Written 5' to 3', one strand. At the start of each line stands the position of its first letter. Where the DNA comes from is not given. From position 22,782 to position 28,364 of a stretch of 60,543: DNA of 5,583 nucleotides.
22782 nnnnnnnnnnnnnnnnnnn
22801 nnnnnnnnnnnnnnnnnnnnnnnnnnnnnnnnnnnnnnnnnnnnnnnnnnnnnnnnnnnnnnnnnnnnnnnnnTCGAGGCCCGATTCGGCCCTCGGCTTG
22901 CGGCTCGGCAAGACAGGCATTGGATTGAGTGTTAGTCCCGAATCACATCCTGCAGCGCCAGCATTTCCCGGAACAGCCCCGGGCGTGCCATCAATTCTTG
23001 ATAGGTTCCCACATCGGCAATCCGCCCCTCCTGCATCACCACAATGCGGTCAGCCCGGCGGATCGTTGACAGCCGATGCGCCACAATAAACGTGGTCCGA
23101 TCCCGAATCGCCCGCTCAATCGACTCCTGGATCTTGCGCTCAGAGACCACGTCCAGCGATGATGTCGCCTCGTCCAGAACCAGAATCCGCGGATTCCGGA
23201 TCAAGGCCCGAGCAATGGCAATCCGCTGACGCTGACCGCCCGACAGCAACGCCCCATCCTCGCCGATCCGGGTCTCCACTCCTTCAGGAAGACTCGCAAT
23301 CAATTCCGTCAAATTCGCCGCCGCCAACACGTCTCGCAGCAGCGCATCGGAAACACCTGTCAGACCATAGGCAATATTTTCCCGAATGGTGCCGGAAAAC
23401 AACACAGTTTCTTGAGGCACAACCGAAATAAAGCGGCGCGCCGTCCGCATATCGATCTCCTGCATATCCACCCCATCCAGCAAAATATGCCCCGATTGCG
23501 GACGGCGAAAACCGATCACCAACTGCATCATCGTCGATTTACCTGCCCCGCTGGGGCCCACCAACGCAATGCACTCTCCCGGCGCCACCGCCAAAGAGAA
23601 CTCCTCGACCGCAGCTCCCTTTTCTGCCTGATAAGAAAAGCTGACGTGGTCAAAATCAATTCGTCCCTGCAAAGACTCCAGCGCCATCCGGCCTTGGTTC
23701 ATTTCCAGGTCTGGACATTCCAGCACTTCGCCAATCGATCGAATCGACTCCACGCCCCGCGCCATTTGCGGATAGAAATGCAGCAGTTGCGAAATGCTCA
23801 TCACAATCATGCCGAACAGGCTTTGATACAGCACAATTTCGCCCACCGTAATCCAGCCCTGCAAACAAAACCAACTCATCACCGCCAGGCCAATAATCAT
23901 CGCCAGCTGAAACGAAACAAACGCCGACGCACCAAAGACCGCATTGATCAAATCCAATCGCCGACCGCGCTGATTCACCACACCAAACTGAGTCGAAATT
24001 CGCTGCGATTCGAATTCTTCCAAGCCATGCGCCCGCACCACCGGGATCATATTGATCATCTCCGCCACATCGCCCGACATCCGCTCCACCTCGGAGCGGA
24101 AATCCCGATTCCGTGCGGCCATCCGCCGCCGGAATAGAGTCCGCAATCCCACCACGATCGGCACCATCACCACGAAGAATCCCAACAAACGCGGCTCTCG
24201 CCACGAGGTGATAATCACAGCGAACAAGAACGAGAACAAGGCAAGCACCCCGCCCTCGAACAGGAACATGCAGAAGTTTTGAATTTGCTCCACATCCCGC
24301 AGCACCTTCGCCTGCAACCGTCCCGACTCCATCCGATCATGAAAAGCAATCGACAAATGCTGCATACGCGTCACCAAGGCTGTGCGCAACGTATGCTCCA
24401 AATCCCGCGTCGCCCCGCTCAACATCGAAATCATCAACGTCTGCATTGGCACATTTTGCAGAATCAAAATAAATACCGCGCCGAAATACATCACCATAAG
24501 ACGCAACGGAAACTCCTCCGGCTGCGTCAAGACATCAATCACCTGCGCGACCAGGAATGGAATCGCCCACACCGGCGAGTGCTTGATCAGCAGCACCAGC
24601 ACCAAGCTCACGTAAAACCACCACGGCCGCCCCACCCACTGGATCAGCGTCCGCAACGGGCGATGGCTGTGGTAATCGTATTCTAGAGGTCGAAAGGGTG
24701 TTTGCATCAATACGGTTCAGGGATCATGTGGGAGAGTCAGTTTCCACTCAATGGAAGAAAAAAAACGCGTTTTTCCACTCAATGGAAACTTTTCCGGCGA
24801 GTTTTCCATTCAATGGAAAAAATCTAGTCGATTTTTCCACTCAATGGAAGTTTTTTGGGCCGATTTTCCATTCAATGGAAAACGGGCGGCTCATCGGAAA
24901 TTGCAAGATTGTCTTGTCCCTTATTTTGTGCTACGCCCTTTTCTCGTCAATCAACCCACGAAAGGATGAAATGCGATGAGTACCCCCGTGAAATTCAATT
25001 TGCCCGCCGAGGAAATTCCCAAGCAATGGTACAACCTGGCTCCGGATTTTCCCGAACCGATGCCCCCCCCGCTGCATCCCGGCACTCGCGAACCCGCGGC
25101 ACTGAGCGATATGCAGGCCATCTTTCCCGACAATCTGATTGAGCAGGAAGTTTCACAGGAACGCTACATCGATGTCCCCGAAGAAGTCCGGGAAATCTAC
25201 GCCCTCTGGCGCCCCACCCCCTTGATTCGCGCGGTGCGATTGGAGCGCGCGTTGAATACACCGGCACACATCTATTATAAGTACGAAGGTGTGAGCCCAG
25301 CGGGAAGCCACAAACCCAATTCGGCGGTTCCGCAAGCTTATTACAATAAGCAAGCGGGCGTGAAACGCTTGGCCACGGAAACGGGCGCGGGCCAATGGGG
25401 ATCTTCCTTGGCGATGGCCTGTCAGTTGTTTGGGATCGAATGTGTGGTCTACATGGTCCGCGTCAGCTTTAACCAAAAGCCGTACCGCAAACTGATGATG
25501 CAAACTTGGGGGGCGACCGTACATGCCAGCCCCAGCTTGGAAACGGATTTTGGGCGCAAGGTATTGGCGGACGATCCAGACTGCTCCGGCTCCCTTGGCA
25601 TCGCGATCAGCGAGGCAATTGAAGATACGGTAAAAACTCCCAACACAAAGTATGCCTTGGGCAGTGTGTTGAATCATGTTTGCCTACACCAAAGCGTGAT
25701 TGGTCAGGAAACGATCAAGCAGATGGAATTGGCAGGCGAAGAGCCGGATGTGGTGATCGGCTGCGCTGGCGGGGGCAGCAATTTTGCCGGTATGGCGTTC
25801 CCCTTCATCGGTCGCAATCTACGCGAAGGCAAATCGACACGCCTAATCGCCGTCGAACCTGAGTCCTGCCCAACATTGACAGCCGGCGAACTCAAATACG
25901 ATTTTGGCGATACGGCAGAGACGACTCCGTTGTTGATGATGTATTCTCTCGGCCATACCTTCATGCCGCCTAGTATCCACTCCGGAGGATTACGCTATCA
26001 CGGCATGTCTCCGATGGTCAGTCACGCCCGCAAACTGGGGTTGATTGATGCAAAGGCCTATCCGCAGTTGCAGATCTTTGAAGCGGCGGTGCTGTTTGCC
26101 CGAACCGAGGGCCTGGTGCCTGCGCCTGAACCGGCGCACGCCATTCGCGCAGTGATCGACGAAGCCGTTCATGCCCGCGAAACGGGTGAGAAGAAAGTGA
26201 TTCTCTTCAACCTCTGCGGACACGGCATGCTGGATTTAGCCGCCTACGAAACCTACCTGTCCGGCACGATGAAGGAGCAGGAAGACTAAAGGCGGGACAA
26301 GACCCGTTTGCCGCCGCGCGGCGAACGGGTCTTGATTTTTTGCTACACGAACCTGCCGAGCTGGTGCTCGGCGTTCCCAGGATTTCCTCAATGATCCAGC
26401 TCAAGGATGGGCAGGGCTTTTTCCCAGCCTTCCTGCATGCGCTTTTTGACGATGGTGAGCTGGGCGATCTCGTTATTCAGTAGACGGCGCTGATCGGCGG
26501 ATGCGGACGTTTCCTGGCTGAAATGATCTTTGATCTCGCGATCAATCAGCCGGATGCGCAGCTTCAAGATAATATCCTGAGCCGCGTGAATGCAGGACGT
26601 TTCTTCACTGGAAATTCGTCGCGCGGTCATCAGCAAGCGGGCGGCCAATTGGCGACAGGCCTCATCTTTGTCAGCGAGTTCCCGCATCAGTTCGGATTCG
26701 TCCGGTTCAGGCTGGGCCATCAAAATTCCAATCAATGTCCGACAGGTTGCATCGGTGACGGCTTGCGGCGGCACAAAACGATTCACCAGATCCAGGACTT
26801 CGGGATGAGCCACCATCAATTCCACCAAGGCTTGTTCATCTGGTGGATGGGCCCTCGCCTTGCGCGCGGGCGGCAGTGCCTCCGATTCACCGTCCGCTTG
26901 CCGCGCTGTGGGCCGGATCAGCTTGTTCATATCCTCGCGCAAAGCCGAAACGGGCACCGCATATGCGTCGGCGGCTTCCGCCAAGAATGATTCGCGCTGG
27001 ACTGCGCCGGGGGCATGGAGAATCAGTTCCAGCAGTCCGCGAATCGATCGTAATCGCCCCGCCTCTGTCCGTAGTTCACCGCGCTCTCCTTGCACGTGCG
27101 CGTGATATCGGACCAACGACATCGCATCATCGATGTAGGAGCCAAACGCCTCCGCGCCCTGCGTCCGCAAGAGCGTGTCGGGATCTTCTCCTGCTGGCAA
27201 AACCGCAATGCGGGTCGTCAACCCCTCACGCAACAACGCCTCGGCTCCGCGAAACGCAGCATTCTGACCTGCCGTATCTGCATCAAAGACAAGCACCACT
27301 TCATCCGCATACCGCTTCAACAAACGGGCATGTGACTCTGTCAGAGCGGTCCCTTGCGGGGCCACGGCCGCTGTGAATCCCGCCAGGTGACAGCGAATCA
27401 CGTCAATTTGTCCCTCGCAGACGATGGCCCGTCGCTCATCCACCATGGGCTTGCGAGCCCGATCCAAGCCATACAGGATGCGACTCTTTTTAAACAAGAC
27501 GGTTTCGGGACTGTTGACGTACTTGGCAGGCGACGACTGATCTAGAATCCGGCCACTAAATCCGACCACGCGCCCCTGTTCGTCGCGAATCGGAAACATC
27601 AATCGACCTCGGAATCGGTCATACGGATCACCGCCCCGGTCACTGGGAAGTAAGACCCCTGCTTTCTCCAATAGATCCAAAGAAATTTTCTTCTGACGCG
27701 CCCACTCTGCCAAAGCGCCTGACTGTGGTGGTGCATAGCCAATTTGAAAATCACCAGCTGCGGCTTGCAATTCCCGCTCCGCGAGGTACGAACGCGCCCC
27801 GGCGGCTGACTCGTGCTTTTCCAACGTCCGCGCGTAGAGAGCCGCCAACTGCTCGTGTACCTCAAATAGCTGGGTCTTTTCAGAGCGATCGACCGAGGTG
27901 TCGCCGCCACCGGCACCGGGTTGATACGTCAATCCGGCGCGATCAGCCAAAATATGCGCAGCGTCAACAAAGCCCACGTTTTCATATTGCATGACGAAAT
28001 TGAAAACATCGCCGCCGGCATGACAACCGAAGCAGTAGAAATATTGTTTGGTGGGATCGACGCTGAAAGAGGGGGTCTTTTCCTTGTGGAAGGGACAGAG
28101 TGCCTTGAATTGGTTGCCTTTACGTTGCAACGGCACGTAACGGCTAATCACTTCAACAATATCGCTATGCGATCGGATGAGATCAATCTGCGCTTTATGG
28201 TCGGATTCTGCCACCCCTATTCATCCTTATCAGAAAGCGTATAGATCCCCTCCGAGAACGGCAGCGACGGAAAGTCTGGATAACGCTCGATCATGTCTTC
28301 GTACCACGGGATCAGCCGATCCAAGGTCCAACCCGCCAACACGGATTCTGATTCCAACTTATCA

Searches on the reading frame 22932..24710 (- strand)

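Call 10: search_protein_families(library=ncbifam, proteins=[window:22932-24710:-])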
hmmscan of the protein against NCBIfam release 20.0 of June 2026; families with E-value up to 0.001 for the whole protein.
window:22932-24710:- (592 aa): 187 families (the best 25 are shown)
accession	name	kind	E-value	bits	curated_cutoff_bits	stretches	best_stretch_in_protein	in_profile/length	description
TIGR02203.1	MsbA_lipidA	equivalog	5.9e-118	394.8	602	1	30-587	13-569/572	lipid A export permease/ATP-binding protein MsbA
TIGR00958.1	3a01208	subfamily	3.4e-108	362.8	874.6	1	17-583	147-710/711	antigen peptide transporter 2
TIGR02204.1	MsbA_rel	hypoth_equivalog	1.2e-105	354.4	780.4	1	16-587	3-575/576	ABC transporter, permease/ATP-binding protein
NF045513.1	HepA_fam_ABC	equivalog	1.1e-104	351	725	1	86-583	108-605/610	heterocyst formation ABC transporter subunit HepA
NF010178.0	PRK13657.1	equivalog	1.5e-96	324.1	733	1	48-589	36-572/588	glucan ABC transporter ATP-binding protein/ permease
TIGR03375.1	type_I_sec_LssB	subfamily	4.7e-95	319.3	693.1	1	23-574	141-689/696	type I secretion system permease/ATPase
TIGR03796.1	NHLM_micro_ABC1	equivalog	7.4e-95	318.6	853.3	1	36-584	159-709/710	NHLP family bacteriocin export ABC transporter peptidase/permease/ATPase subunit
TIGR01846.1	type_I_sec_HlyB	subfamily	9.9e-95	318.3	725.55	1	49-587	157-692/694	type I secretion system permease/ATPase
TIGR03797.1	NHLM_micro_ABC2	equivalog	1.2e-92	311.5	709.4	1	50-586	155-684/686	NHLP bacteriocin export ABC transporter permease/ATPase subunit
NF008381.0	PRK11176.1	equivalog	3.1e-86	290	867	1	89-587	84-579/582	lipid A ABC transporter ATP-binding protein/permease MsbA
NF052233.1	CphA_assoc_ABC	equivalog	1.2e-81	275.2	880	1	89-584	246-740/766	cyanophycin metabolism-associated ABC transporter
TIGR02857.1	CydD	equivalog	9.2e-80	269.1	435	1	36-559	8-529/529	thiol reductant ABC exporter subunit CydD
TIGR01193.1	bacteriocin_ABC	subfamily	9.3e-75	252.5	523.85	1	50-584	175-706/708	peptide cleavage/export ABC transporter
NF008055.0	PRK10789.1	equivalog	1.4e-74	251.6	845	1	25-588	10-572/590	SmdA family multidrug ABC transporter permease/ATP-binding protein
TIGR01192.1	chvA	subfamily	2.2e-70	237.9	585.4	1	47-586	35-569/585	glucan export ABC transporter ATP-binding protein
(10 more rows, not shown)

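Call 11: search_protein_families(library=pfam, proteins=[window:22932-24710:-])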
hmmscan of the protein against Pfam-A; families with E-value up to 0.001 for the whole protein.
window:22932-24710:- (592 aa): 3 families
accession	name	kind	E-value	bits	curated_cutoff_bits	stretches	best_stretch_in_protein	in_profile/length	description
PF00005.33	ABC_tran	-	1.1e-33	117.2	25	1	369-517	2-137/137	ABC transporter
PF00664.28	ABC_membrane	-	7.6e-30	104.9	28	1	48-305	16-273/274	ABC transporter transmembrane region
PF02463.25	SMC_N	-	6.2e-06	26.2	40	1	470-560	135-212/220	RecF/RecN/SMC N terminal domain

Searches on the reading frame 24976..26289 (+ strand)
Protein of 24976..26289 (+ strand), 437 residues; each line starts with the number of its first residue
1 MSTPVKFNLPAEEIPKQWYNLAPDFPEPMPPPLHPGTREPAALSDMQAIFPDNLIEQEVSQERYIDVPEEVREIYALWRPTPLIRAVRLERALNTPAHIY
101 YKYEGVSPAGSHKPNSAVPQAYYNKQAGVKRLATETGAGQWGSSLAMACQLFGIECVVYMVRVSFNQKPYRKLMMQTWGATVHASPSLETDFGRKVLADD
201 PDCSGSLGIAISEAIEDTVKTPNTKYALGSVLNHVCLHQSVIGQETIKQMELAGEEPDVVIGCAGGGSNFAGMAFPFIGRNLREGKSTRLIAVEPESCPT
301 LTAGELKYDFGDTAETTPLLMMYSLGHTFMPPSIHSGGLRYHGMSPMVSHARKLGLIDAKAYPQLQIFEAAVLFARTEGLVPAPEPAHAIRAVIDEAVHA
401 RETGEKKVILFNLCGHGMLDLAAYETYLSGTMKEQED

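Call 10: search_protein_families(library=ncbifam, proteins=[window:24976-26289:+])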
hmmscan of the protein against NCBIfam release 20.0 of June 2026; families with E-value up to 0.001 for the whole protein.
window:24976-26289:+ (437 aa): 23 families
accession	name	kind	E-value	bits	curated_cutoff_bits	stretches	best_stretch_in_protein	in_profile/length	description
NF009057.0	PRK12391.1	equivalog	1.3e-222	739.2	366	1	5-435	4-433/441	TrpB-like pyridoxal phosphate-dependent enzyme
TIGR01415.1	trpB_rel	hypoth_equivalog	7.2e-195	647.6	518.85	1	14-430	1-418/419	TrpB-like pyridoxal phosphate-dependent enzyme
NF010376.0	PRK13803.1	equivalog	2.5e-46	158.7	819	1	69-429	250-596/600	bifunctional phosphoribosylanthranilate isomerase/tryptophan synthase subunit beta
TIGR00263.1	trpB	equivalog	3.5e-43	148.1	392.45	1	70-423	41-380/385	tryptophan synthase subunit beta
NF010375.0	PRK13802.1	equivalog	2.2e-26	92.2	1386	1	78-427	324-672/695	bifunctional indole-3-glycerol phosphate synthase/tryptophan synthase subunit beta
NF006050.0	PRK08197.1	equivalog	1.2e-12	47.3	303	1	80-196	80-191/406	threonine synthase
NF004996.0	PRK06381.1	equivalog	2e-11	43.5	266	1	80-181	15-111/319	threonine synthase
TIGR02079.1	THD1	equivalog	2.3e-09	36.5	440.55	1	69-169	5-103/410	threonine ammonia-lyase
NF006390.0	PRK08639.1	equivalog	4.4e-09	35.8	421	1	64-170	9-113/418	threonine ammonia-lyase IlvA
NF006094.0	PRK08246.1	subfamily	4.5e-09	36.1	331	0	235-303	151-208/310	serine/threonine dehydratase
NF005292.0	PRK06815.1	equivalog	2.6e-07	30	371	1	77-183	18-119/320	threonine/serine dehydratase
NF008735.0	PRK11761.1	equivalog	6.5e-07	28.9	413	1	80-184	12-114/296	cysteine synthase CysM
TIGR01139.1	cysK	equivalog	7.4e-07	28.7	350.95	1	81-305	8-208/298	cysteine synthase A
TIGR01136.1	cysKM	subfamily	1.2e-06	28.1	344.15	1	81-305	8-208/299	cysteine synthase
NF040741.1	ornith_OrtB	equivalog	3.9e-06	25.6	550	0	94-158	79-142/464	2-amino-4-oxopentanoate thiolase subunit OrtB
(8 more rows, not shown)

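Call 11: search_protein_families(library=pfam, proteins=[window:24976-26289:+])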
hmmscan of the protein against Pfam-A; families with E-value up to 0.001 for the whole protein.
window:24976-26289:+ (437 aa): 1 family
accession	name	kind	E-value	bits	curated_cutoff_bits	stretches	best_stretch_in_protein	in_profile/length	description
PF00291.31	PALP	-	2e-42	146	35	1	78-415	5-295/295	Pyridoxal-phosphate dependent enzyme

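Call 12: find_encoding_contigs(protein=window:24976-26289:+, flank=3000, max_places=6)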
Protein window:24976-26289:+ (437 aa): 3 contigs read that carry it; 2 places shown.
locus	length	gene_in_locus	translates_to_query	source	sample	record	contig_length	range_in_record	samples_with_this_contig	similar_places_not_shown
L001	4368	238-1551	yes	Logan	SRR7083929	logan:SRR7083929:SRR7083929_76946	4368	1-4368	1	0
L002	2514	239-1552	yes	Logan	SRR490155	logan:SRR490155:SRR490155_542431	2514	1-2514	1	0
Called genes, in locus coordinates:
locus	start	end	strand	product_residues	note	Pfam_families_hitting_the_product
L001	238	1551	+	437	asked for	PF00291:PALP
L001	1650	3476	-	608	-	PF01807:Zn_ribbon_DnaG, PF08275:DNAG_N, PF01751:Toprim, PF13155:Toprim_2, PF13362:Toprim_3, PF13662:Toprim_4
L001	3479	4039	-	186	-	PF02674:Colicin_V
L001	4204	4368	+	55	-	?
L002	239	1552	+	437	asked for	PF00291:PALP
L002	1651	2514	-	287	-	?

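Call 28: list_cluster_members(proteins=[window:24976-26289:+, window:49353-50372:+, window:49344-50372:+, window:49359-50372:+, window:42641-45469:-, window:26388-28214:-, window:47301-48446:+])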
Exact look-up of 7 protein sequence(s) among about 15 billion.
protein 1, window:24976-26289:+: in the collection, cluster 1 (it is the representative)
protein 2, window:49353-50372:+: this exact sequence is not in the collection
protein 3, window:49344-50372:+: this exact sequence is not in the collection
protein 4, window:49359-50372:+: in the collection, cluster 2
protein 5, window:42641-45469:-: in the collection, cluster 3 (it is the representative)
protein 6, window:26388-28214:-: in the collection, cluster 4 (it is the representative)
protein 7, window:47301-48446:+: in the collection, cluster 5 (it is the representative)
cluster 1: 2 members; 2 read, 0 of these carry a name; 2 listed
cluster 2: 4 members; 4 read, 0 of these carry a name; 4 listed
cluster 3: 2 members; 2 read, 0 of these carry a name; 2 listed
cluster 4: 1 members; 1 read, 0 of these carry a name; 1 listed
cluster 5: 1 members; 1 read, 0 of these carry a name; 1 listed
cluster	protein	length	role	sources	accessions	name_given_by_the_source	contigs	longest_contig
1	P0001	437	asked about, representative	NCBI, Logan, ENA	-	-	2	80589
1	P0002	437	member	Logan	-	-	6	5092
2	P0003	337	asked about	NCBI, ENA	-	-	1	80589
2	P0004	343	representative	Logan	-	-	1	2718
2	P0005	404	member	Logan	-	-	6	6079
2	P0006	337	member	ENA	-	-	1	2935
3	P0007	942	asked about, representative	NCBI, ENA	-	-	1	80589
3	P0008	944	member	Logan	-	-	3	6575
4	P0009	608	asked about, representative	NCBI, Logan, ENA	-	-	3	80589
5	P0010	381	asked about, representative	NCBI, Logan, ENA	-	-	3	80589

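Call 29: find_encoding_contigs(protein=P0003, flank=10000, max_places=4)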
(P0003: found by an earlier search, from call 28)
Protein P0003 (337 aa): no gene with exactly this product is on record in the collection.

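Call 30: find_encoding_contigs(protein=P0005, flank=5000, max_places=6)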
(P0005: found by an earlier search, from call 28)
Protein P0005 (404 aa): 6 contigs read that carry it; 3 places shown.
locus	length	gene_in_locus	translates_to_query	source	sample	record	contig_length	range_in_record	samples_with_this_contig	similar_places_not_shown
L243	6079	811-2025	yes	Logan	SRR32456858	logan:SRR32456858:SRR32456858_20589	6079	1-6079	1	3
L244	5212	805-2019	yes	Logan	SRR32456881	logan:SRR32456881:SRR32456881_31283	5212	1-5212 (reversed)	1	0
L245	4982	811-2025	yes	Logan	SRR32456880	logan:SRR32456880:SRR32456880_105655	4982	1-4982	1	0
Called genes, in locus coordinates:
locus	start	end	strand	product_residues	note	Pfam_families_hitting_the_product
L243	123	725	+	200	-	PF21176:RecR_HhH, PF13662:Toprim_4, PF01751:Toprim (weak), PF21175:RecR_C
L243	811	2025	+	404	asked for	PF02912:Phe_tRNA-synt_N, PF01409:tRNA-synt_2d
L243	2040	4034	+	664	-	PF05378:Hydant_A_N, PF01968:Hydantoinase_A, PF19278:Hydant_A_C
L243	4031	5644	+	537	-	PF02538:Hydantoinase_B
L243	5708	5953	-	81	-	PF02604:PhdYeFM_antitox (weak)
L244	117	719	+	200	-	PF21176:RecR_HhH, PF13662:Toprim_4, PF01751:Toprim (weak), PF21175:RecR_C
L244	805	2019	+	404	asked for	PF02912:Phe_tRNA-synt_N, PF01409:tRNA-synt_2d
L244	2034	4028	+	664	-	PF05378:Hydant_A_N, PF01968:Hydantoinase_A, PF19278:Hydant_A_C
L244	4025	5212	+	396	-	?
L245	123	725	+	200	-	PF21176:RecR_HhH, PF13662:Toprim_4, PF01751:Toprim (weak), PF21175:RecR_C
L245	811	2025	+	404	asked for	PF02912:Phe_tRNA-synt_N, PF01409:tRNA-synt_2d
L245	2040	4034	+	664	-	PF05378:Hydant_A_N, PF01968:Hydantoinase_A, PF19278:Hydant_A_C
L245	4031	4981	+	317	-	?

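Call 32: find_encoding_contigs(protein=P0004, flank=5000, max_places=4)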
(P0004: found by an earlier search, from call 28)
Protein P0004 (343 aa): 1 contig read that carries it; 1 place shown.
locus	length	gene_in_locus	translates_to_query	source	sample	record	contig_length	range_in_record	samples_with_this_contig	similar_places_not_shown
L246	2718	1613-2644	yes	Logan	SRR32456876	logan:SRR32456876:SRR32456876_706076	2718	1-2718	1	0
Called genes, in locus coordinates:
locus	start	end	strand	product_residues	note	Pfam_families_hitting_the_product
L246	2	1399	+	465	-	?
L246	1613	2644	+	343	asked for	PF02912:Phe_tRNA-synt_N, PF01409:tRNA-synt_2d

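Call 33: find_encoding_contigs(protein=P0006, flank=5000, max_places=4)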
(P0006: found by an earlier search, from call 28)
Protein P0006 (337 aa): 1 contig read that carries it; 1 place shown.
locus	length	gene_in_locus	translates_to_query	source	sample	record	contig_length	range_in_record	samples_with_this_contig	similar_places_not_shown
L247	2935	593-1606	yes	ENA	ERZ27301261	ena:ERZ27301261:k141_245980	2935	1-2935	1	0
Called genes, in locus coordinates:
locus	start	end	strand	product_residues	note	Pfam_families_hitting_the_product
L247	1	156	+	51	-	?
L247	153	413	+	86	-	PF24732:ParE_like (weak)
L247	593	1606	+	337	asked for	PF02912:Phe_tRNA-synt_N, PF01409:tRNA-synt_2d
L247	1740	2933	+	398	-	?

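Call 72: find_homologous_proteins(query=window:24976-26289:+, max_evalue=1e-100)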
Query window:24976-26289:+ (437 aa): 7996 proteins with E <= 1e-100 among 8000 candidates; the best 120 are listed.
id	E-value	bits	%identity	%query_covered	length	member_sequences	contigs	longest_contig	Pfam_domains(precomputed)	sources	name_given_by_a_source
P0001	1.7e-298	1008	100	100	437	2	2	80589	PF00291.32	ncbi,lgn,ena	-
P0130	3.9e-268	908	88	99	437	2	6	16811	PF00291.32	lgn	-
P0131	5.1e-268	907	89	99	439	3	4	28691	PF00291.32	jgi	jgi:tryptophan synthase beta chain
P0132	1.9e-267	905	88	99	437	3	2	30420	PF00291.32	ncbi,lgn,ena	-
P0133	1.1e-266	903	88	99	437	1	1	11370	PF00291.32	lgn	-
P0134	1.0e-258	877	85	100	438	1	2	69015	PF00291.32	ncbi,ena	-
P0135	7.5e-258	874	85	99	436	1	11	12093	PF00291.32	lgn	-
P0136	8.7e-257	870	85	99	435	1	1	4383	PF00291.32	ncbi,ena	-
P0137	6.6e-255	864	83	100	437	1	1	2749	PF00291.32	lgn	-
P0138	6.8e-255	864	84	99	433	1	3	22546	PF00291.32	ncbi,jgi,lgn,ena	-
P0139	7.1e-255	864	84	99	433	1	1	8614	PF00291.32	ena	-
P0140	5.9e-254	861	84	99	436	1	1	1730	PF00291.32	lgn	-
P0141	4.8e-253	858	83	100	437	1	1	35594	PF00291.32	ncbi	-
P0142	1.2e-251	853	83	99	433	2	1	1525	PF00291.32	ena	-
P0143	4.8e-251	851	82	100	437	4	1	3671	PF00291.32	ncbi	-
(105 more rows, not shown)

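Call 73: find_encoding_contigs(protein=P0134, flank=10000, max_places=2)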
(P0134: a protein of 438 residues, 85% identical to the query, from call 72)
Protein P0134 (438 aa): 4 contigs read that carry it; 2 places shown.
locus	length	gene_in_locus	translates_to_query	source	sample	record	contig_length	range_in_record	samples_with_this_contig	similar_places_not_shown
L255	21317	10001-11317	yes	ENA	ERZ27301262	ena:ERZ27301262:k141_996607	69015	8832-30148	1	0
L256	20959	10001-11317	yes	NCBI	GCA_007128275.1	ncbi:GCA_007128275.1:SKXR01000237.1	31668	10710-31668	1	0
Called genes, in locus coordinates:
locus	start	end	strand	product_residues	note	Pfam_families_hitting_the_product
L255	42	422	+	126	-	PF02021:UPF0102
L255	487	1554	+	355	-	PF01464:SLT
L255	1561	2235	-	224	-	PF00072:Response_reg, PF00196:GerE, PF08281:Sigma70_r4_2 (weak)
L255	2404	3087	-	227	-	PF00072:Response_reg, PF08281:Sigma70_r4_2 (weak), PF00196:GerE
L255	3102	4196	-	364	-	PF00989:PAS, PF13188:PAS_8, PF24820:Diguanyl_cycl_sensor, PF08448:PAS_4, PF13426:PAS_9, PF07730:HisKA_3, PF13581:HATPase_c_2 (weak), PF02518:HATPase_c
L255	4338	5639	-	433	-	PF07396:Porin_O_P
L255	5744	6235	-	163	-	PF00072:Response_reg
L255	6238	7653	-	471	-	PF00027:cNMP_binding, PF00512:HisKA (faint), PF02518:HATPase_c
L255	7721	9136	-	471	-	PF00939:Na_sulph_symp, PF03600:CitMHS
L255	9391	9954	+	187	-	PF00156:Pribosyltran (weak)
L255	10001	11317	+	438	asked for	PF00291:PALP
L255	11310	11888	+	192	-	-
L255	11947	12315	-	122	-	-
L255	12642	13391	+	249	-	-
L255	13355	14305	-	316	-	PF03372:Exo_endo_phos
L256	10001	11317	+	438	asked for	PF00291:PALP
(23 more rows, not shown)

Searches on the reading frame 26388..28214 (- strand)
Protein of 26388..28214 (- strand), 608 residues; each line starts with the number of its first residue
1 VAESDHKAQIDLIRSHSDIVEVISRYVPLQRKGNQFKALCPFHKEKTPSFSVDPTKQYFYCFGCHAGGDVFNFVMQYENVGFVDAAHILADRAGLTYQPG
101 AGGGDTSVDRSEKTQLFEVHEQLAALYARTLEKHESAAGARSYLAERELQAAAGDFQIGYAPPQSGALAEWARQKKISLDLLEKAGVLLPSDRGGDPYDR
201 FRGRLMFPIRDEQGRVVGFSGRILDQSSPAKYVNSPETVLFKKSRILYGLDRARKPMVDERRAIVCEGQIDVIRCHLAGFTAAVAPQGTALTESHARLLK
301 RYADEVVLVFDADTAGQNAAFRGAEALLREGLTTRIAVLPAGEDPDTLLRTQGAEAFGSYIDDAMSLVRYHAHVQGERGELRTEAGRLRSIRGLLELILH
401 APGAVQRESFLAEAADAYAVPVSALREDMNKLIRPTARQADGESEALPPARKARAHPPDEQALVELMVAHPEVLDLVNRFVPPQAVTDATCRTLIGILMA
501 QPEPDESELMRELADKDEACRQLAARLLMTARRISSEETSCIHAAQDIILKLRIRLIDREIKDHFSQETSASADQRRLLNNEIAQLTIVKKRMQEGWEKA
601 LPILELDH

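Call 10: search_protein_families(library=ncbifam, proteins=[window:26388-28214:-])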
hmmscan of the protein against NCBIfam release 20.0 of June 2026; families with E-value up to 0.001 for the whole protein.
window:26388-28214:- (608 aa): 3 families
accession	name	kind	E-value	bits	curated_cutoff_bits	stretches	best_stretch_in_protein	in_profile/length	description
TIGR01391.1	dnaG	equivalog_domain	3.4e-127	424.7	283.6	1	8-413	5-409/414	DNA primase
NF006382.0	PRK08624.1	equivalog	7.1e-08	31.7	440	1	201-314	180-301/373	hypothetical protein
TIGR00646.1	MG010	hypoth_equivalog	0.00036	20.1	260.65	1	200-339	55-190/218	DNA primase-like protein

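Call 11: search_protein_families(library=pfam, proteins=[window:26388-28214:-])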
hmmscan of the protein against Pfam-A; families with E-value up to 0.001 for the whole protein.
window:26388-28214:- (608 aa): 6 families
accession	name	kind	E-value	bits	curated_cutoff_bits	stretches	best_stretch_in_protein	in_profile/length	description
PF08275.17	DNAG_N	-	4.2e-38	130.8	26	1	127-253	2-127/128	DNA primase catalytic core, N-terminal domain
PF01807.25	Zn_ribbon_DnaG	-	2.9e-36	123.6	24.9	1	7-98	3-94/98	CHC2 zinc finger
PF13155.12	Toprim_2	-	6.1e-21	75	22.1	1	264-349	1-88/88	Toprim-like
PF13662.12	Toprim_4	-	3.1e-17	63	25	1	262-335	2-82/85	Toprim domain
PF01751.28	Toprim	-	1.7e-11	44.6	23.1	1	263-328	2-85/96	Toprim domain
PF13362.12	Toprim_3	-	7.4e-08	33.2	27.2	1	263-355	2-95/95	Toprim domain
